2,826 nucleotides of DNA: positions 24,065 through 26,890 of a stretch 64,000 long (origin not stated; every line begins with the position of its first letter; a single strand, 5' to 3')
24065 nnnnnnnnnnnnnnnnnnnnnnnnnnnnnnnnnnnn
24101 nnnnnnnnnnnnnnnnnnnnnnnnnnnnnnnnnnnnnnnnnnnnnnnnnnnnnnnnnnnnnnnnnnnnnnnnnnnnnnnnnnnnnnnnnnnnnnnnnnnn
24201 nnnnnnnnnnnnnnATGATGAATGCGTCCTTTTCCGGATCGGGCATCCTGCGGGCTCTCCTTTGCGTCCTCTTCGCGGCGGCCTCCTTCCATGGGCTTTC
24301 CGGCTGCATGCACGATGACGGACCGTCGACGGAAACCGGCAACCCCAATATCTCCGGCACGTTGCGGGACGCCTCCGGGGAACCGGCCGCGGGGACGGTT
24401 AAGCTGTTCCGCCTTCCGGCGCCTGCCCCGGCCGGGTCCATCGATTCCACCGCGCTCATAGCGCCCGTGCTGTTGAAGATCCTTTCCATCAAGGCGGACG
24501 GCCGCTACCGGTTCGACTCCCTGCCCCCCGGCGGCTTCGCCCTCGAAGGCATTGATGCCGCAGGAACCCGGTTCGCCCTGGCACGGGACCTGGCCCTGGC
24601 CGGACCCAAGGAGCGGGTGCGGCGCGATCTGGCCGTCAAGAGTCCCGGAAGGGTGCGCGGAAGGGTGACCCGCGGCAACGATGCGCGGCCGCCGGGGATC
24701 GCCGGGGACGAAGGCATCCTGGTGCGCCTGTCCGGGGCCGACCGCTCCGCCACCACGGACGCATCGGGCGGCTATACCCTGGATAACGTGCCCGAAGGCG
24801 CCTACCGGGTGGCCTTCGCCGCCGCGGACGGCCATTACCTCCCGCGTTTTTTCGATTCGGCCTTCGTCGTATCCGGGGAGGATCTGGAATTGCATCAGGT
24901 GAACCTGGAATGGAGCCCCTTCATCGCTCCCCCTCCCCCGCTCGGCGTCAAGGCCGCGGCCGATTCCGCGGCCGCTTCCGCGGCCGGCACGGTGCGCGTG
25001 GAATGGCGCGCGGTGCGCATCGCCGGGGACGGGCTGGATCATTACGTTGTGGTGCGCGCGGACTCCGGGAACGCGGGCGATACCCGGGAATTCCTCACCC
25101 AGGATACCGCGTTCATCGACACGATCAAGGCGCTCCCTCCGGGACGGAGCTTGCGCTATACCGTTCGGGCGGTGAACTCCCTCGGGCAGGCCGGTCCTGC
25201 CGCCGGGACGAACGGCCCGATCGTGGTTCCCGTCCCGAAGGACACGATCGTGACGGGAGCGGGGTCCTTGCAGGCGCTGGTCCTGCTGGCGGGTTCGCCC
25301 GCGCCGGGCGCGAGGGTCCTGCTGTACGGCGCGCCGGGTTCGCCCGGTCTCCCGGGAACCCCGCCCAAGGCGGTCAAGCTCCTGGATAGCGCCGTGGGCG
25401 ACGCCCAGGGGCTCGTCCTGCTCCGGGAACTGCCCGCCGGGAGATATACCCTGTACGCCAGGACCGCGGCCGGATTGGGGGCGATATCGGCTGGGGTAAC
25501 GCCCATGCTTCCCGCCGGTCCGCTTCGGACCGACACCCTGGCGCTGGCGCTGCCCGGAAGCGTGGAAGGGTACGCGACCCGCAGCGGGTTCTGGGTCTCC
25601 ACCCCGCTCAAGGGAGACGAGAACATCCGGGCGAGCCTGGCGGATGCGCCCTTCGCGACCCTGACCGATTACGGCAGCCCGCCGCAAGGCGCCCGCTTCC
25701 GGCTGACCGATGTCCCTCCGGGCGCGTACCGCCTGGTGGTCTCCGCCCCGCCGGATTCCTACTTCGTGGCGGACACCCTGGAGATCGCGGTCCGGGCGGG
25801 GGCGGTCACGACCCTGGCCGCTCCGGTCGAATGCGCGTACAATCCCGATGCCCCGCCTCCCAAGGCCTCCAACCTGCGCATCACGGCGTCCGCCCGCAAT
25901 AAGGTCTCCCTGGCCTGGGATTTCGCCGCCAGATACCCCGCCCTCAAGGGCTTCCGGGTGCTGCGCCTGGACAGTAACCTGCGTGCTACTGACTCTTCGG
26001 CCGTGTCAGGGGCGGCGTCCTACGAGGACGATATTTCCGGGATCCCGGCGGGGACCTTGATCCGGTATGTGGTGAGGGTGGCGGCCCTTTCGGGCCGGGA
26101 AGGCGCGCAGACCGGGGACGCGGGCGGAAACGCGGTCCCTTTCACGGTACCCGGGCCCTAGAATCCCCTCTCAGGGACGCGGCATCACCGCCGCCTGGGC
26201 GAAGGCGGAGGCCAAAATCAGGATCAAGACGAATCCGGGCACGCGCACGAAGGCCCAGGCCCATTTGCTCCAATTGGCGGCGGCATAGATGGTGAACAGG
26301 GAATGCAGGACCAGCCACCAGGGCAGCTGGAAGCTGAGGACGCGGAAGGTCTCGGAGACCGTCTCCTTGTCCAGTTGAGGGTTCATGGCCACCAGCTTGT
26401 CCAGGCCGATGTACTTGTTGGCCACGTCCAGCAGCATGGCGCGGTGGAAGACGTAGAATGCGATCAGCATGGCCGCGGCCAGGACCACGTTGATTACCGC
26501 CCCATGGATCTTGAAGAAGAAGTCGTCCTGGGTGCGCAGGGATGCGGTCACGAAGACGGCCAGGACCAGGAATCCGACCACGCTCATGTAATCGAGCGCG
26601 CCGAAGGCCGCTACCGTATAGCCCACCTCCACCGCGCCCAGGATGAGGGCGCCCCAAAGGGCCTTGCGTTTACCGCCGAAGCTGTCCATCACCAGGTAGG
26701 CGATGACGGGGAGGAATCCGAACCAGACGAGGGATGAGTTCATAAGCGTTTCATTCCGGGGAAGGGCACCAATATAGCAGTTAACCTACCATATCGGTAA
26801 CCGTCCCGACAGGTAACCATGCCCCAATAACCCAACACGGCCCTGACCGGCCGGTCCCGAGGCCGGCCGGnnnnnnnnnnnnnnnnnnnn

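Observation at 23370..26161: DUF4423/TIGR02147-like HTH protein translationally coupled to a large CarboxypepD_reg/FN3 lipoprotein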

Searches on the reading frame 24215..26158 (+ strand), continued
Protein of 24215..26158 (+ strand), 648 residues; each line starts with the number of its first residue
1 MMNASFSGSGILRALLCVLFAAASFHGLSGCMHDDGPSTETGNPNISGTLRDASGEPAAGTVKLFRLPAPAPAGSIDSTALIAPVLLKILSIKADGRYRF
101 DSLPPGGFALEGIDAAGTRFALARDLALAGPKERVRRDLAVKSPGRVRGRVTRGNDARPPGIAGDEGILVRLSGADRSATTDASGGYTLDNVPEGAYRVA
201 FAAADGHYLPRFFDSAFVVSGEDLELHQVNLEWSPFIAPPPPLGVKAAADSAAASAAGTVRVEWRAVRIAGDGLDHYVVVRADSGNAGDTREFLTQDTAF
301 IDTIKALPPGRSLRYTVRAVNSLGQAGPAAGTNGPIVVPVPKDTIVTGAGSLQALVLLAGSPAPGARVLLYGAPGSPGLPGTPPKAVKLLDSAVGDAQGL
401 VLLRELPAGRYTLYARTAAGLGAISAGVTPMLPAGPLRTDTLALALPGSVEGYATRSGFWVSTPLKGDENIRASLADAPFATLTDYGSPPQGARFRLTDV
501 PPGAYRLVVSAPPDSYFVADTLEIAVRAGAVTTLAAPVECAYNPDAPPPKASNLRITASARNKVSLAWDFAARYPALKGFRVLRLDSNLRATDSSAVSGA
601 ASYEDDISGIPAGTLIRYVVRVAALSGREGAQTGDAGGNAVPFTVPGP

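Call 66: fold_search(model_id=the predicted structure, library=pdb)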
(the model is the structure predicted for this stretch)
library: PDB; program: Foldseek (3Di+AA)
matches with E <= 10: 1780; with E <= 0.001: 351
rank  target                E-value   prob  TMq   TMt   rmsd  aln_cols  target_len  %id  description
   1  8q6t_I                2.9e-13  1.00  0.14  0.10  54.2       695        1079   13  Helical reconstruction of the relaxed thick filament from FIB milled left ventricular mouse myofibrils (released 2023-11-01)
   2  9ba4_A                3.1e-13  1.00  0.15  0.11  32.5       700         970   13  Full-length cross-linked Contactin 2 (CNTN2) (released 2024-07-17)
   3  6tpw                  5.9e-11  1.00  0.14  0.21  35.9       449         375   18  Crystal structures of FNIII domain one through four of the human leucocyte common antigen-related protein ( LAR) (released 2020-05-13)
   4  8v2b_C                1.1e-10  1.00  0.15  0.14  34.5       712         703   12  Cryo-EM structure of mouse type II OSM receptor complex: model for full extracellular assembly (released 2024-11-20)
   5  6iaa_A                1.6e-10  1.00  0.13  0.11  38.2       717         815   12  hRobo2 ectodomain (released 2019-03-13)
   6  10ft_A                3.2e-10  1.00  0.15  0.17  30.5       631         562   11  Cryo-EM structure of receptor tyrosine kinase ROS1 in complex with NELL2 (released 2026-02-25)
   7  8k53_A                3.5e-10  1.00  0.15  0.13  28.8       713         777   12  Structure of the Dimeric Human CNTN2 Ig 1-6-FNIII 1-2 Domain in an Asymmetric State (released 2023-12-06)
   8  8v2b_B                3.9e-10  1.00  0.15  0.16  28.9       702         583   11  Cryo-EM structure of mouse type II OSM receptor complex: model for full extracellular assembly (released 2024-11-20)
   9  4pbx                  4.0e-10  1.00  0.15  0.16  32.4       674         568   13  Crystal structure of the six N-terminal domains of human receptor protein tyrosine phosphatase sigma (released 2014-11-12)
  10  6mfa                  4.6e-10  1.00  0.16  0.26  17.7       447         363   14  Fragment of human fibronectin containing the 4th-7th type III domains (released 2019-09-18)
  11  8ayh_B                4.6e-10  1.00  0.13  0.10  34.3       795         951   10  Structure of Complement C5 in Complex with small molecule inhibitor and CVF (released 2022-12-21)
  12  8v29_C                5.1e-10  1.00  0.16  0.14  30.0       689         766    8  Cryo-EM structure of human type I OSM receptor complex: model for full extracellular assembly (released 2024-11-20)
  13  3t1w                  5.4e-10  1.00  0.15  0.25  35.9       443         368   12  Structure of the four-domain fragment Fn7B89 of oncofetal fibronectin (released 2012-03-21)
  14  10gh_A                5.6e-10  1.00  0.15  0.10  21.7       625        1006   11  Cryo-EM structure of Receptor Tyrosine Kinase ROS1 in complex with Fab-RX5 (released 2026-02-25)
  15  8ave_B                7.1e-10  1.00  0.13  0.14  35.8       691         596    9  Human leptin in complex with the human LEP-R ectodomain fused to a C-terminal trimeric isoleucine GCN4 zipper (2:2 mod (released 2023-04-05)
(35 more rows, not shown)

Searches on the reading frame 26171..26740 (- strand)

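Call 81: search_protein_families(library=pfam, proteins=[window:26171-26740:-], max_evalue=0.001)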
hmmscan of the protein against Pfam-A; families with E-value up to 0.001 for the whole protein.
window:26171-26740:- (189 aa): 1 family
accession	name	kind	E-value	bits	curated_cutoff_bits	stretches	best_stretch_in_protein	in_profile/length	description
PF04279.20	IspA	-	2e-08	35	28.7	1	7-186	5-169/176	Intracellular septation protein A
